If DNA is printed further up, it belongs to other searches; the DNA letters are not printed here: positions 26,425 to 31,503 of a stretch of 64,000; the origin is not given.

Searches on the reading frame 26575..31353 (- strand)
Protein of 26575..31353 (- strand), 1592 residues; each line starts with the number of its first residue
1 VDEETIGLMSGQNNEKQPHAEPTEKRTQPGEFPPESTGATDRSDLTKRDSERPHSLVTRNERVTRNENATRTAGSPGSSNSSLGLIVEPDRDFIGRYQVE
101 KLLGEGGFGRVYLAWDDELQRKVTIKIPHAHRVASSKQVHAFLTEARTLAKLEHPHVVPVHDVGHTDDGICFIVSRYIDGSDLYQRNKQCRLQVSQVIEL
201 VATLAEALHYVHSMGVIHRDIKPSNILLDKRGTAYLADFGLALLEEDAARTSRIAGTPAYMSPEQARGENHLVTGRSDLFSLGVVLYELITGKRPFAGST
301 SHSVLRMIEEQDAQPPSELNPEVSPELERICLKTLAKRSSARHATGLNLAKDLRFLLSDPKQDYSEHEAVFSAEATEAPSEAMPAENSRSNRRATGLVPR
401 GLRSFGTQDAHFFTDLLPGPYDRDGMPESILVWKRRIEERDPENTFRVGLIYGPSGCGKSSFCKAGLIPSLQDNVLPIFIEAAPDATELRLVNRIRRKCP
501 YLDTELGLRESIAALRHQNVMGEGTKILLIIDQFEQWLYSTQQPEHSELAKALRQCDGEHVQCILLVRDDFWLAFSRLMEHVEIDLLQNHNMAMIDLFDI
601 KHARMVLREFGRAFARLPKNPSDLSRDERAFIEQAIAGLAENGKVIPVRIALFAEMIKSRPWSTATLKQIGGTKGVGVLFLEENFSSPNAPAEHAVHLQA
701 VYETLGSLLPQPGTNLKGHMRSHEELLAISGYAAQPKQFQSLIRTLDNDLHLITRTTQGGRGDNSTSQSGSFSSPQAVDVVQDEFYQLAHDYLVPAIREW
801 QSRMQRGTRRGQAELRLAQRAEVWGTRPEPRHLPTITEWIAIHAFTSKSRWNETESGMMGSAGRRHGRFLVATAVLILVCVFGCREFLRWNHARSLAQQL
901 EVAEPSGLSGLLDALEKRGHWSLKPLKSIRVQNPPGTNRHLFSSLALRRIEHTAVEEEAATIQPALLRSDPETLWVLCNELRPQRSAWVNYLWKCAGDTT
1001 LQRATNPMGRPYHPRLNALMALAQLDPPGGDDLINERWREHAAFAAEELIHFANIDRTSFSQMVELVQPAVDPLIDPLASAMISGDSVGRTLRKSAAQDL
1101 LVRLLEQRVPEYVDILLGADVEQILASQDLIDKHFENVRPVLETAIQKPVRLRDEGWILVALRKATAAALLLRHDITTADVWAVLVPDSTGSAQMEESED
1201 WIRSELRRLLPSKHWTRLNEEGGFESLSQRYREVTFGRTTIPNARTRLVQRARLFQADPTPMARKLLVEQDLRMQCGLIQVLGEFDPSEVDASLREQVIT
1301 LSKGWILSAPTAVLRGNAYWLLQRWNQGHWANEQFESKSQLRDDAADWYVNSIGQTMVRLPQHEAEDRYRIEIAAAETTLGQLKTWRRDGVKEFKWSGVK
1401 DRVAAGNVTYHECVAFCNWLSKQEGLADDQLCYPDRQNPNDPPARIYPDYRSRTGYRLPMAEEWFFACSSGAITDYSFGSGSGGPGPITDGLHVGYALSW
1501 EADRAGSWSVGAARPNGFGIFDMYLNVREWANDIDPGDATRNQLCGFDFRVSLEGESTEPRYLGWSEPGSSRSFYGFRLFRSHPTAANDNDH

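Call 55: search_protein_families(library=pfam, proteins=[window:26575-31353:-], max_evalue=0.00001)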
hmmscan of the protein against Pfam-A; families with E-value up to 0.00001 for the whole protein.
window:26575-31353:- (1592 aa): 6 families
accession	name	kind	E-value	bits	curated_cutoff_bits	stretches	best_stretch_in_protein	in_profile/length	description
PF00069.31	Pkinase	-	1.6e-50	172.4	31.7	1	97-343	1-252/263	Protein kinase domain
PF07714.23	PK_Tyr_Ser-Thr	-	6.3e-38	131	23.1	1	99-342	3-248/258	Protein tyrosine and serine/threonine kinase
PF20703.3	nSTAND1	-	2.8e-17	63.9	27.1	1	400-595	3-185/379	Novel STAND NTPase 1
PF03781.23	FGE-sulfatase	-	3e-12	47.2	23.3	1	1407-1579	95-253/255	Sulfatase-modifying factor enzyme 1-like domain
PF01636.29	APH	-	3.5e-08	33.9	23.2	0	109-206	11-106/239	Phosphotransferase enzyme family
PF14531.12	Kinase-like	-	7.4e-06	25.9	25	0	196-301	153-256/289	Kinase-like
